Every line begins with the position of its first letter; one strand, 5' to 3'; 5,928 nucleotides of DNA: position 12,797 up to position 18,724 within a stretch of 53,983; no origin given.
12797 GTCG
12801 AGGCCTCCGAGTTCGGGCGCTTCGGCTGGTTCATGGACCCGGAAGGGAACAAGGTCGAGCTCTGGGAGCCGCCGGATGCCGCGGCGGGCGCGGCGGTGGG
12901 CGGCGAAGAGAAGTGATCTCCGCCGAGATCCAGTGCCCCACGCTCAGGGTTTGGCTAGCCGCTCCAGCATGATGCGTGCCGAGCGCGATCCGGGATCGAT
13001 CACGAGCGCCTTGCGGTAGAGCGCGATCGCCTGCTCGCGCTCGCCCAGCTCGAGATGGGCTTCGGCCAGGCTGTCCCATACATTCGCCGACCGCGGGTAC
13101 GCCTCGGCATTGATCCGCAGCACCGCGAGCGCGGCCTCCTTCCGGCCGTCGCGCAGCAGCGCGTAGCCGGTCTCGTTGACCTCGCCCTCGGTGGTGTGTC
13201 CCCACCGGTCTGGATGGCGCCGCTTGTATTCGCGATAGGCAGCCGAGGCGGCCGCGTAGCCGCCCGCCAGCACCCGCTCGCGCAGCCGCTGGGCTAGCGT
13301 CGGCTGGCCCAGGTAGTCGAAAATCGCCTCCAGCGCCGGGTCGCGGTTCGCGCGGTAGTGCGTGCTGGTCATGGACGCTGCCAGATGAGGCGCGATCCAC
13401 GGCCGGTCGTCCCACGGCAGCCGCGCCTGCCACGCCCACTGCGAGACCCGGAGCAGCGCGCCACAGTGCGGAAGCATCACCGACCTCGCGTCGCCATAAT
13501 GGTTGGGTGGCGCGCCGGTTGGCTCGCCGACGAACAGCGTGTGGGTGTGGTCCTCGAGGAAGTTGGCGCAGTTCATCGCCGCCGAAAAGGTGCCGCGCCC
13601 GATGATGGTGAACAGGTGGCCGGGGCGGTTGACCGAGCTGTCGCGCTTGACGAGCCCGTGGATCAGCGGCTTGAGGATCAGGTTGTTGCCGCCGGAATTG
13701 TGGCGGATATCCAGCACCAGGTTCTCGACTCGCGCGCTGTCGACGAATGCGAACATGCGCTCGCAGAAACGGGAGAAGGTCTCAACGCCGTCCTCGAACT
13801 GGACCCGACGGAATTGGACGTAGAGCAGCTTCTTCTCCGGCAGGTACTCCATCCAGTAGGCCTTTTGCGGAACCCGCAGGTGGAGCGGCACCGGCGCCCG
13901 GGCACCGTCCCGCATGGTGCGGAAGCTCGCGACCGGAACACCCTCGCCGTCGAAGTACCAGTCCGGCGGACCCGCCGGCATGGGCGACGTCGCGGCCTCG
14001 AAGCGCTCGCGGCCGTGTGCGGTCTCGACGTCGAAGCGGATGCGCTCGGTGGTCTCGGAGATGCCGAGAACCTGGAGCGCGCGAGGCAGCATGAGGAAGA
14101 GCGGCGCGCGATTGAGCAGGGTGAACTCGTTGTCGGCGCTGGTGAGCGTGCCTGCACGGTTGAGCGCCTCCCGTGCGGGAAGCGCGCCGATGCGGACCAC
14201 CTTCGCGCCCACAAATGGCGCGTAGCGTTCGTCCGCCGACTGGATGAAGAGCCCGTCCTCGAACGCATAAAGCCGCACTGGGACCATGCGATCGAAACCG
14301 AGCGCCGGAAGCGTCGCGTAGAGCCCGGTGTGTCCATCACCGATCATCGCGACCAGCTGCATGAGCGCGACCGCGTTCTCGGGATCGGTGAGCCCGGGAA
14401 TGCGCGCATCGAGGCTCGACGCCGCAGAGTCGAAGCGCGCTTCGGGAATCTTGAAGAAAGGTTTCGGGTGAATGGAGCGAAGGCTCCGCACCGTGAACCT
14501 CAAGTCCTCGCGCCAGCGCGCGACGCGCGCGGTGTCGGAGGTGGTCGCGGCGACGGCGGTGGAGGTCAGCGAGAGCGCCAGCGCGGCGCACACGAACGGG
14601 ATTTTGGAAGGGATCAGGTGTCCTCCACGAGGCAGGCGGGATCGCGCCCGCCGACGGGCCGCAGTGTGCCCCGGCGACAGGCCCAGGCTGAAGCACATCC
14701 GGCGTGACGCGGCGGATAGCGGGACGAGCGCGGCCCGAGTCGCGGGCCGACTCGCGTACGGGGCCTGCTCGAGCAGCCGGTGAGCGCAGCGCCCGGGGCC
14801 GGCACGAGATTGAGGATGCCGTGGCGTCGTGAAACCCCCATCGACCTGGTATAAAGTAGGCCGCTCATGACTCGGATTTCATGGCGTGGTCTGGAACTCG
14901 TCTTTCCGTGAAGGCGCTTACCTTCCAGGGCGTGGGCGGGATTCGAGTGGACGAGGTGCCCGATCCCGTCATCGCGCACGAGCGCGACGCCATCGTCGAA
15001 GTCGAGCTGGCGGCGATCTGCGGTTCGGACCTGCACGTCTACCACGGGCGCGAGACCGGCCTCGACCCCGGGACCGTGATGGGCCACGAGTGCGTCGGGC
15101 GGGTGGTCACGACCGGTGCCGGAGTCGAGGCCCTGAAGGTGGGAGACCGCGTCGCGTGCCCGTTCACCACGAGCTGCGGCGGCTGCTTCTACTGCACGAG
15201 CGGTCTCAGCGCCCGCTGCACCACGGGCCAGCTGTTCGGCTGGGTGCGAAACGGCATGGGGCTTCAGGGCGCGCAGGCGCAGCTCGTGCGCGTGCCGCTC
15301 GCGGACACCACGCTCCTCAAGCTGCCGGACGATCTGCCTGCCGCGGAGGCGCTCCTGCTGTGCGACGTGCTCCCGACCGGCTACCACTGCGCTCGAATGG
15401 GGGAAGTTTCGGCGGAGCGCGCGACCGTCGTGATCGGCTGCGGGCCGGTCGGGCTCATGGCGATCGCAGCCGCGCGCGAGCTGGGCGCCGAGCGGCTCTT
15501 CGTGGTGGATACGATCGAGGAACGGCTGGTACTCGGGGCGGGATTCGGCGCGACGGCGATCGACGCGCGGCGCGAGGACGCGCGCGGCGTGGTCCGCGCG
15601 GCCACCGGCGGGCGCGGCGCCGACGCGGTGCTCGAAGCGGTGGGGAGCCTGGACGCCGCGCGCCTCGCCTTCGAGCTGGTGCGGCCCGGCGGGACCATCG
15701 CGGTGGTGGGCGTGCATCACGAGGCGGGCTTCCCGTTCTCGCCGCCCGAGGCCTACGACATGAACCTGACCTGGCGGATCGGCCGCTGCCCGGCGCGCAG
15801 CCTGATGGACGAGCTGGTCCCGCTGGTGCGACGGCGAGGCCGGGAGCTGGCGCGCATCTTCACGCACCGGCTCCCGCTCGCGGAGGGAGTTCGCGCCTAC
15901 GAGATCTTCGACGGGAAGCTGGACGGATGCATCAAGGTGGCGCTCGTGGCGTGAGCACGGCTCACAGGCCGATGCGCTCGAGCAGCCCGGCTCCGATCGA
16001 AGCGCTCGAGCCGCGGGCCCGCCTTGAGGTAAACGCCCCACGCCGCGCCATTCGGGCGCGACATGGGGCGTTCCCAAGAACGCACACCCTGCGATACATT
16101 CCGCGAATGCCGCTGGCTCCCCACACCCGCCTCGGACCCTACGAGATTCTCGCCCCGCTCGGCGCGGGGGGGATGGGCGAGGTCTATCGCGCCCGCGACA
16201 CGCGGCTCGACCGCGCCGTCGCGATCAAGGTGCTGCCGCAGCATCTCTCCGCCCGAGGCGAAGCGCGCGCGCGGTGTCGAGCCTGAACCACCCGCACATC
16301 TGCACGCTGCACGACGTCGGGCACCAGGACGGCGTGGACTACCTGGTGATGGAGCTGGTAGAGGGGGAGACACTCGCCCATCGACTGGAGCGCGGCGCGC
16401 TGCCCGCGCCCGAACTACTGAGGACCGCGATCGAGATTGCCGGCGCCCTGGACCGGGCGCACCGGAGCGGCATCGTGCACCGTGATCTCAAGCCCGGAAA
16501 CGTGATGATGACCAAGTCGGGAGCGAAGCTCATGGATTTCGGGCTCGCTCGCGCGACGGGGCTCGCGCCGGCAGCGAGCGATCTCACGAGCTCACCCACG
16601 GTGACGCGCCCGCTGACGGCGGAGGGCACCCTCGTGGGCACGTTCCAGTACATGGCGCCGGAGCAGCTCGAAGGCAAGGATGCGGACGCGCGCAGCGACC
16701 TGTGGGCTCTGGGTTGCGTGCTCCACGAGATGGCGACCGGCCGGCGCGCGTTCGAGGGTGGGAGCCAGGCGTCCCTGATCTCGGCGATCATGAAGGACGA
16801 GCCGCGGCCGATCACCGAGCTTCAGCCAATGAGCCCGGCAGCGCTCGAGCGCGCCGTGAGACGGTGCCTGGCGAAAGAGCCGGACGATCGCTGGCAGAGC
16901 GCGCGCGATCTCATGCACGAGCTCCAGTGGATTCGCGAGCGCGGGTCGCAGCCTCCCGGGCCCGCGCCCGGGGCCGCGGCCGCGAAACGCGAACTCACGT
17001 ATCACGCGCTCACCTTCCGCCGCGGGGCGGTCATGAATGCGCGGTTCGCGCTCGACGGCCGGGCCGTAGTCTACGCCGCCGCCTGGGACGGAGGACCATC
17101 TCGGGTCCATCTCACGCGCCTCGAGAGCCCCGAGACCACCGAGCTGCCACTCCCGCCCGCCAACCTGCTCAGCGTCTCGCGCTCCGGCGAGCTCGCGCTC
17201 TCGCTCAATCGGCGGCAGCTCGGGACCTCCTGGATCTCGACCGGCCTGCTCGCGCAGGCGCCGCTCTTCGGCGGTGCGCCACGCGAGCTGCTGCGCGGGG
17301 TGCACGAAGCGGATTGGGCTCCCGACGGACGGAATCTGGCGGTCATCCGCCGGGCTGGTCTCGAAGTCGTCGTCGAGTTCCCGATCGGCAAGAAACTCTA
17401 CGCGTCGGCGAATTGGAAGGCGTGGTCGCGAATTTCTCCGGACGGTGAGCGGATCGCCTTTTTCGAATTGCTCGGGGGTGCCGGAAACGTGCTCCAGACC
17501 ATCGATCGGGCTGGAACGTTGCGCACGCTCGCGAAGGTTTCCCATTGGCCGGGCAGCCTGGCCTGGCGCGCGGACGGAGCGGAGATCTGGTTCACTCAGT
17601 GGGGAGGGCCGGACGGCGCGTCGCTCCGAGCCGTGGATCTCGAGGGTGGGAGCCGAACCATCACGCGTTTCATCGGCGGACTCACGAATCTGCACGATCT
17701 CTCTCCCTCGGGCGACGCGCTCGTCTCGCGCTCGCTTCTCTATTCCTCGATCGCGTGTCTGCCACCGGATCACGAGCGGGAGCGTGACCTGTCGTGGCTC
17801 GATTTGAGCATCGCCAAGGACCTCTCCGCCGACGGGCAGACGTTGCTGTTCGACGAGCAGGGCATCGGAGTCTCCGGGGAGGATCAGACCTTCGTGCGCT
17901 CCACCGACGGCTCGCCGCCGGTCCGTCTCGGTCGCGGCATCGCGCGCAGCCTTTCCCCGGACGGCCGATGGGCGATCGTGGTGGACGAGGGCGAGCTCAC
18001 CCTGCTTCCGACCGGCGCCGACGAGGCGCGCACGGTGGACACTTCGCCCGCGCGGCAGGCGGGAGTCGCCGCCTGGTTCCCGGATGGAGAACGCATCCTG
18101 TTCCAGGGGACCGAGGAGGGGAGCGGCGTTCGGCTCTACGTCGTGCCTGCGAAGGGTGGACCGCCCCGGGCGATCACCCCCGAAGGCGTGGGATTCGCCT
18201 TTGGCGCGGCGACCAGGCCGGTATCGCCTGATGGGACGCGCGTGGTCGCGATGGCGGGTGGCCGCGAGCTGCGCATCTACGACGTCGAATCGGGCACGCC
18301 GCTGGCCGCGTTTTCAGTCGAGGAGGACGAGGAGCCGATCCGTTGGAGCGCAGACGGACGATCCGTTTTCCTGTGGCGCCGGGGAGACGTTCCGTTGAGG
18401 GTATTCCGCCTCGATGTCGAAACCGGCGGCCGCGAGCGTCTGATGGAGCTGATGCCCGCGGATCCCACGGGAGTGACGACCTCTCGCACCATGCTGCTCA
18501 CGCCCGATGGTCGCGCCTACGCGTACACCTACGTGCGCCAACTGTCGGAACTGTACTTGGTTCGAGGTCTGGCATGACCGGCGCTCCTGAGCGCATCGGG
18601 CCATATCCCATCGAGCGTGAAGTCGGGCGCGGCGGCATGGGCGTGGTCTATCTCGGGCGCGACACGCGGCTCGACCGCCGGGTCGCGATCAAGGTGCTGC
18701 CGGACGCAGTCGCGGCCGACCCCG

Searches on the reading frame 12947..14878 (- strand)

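Call 69: search_protein_families(library=pfam, proteins=[window:12947-14878:-], max_evalue=0.0001)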
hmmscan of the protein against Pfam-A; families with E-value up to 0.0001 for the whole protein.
window:12947-14878:- (644 aa): 5 families
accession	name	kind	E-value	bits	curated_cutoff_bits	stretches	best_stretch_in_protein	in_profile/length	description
PF07719.23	TPR_2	-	6.6e-07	29.4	27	1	598-630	1-33/34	Tetratricopeptide repeat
PF13428.12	TPR_14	-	2.9e-06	27.9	23.5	1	599-638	2-41/44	Tetratricopeptide repeat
PF03572.23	Peptidase_S41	-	4.2e-06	26.9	24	0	372-398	18-44/165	Peptidase family S41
PF13432.12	TPR_16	-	4.8e-06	27.4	32.7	1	571-631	4-64/65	Tetratricopeptide repeat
PF13176.12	TPR_7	-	7.9e-05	22.9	27.9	0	601-632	2-35/36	Tetratricopeptide repeat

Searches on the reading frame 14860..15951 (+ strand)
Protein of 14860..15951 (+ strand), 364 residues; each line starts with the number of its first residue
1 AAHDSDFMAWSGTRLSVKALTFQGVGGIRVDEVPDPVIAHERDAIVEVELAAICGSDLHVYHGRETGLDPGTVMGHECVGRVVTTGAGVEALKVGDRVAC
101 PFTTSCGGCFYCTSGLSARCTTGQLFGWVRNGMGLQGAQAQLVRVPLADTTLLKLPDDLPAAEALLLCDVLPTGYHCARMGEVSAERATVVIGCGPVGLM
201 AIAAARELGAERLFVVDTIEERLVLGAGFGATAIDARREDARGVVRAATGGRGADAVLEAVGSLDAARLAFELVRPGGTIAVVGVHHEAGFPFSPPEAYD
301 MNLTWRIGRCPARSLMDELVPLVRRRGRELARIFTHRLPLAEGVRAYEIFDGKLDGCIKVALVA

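Call 69: search_protein_families(library=pfam, proteins=[window:14860-15951:+], max_evalue=0.0001)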
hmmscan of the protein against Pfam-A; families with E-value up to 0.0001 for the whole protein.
window:14860-15951:+ (364 aa): 4 families
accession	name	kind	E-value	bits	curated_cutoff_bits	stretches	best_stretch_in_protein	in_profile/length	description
PF08240.17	ADH_N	-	1.9e-23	83.2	23.5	1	42-157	3-104/104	Alcohol dehydrogenase GroES-like domain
PF00107.32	ADH_zinc_N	-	4.4e-20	72.4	31.8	1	196-304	1-108/129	Zinc-binding dehydrogenase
PF16912.11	Glu_dehyd_C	-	4.2e-08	33.4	34.9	1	186-293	31-139/211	Glucose dehydrogenase C-terminus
PF13602.12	ADH_zinc_N_2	-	5e-05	24.7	27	1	233-324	6-99/134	Zinc-binding dehydrogenase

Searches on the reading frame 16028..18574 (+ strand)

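Call 69: search_protein_families(library=pfam, proteins=[window:16028-18574:+], max_evalue=0.0001)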
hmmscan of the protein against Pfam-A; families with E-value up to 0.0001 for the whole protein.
window:16028-18574:+ (849 aa): 4 families
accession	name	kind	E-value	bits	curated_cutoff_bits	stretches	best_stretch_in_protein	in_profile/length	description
PF00069.31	Pkinase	-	4.3e-37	128.4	31.7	1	81-296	50-258/263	Protein kinase domain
PF07714.23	PK_Tyr_Ser-Thr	-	1.8e-24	86.9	23.1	1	78-290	50-250/258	Protein tyrosine and serine/threonine kinase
PF07676.18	PD40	-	1.7e-10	41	20.9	0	682-705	15-38/38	WD40-like Beta Propeller Repeat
PF01636.29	APH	-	1.3e-06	28.8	23.2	0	132-187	152-207/239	Phosphotransferase enzyme family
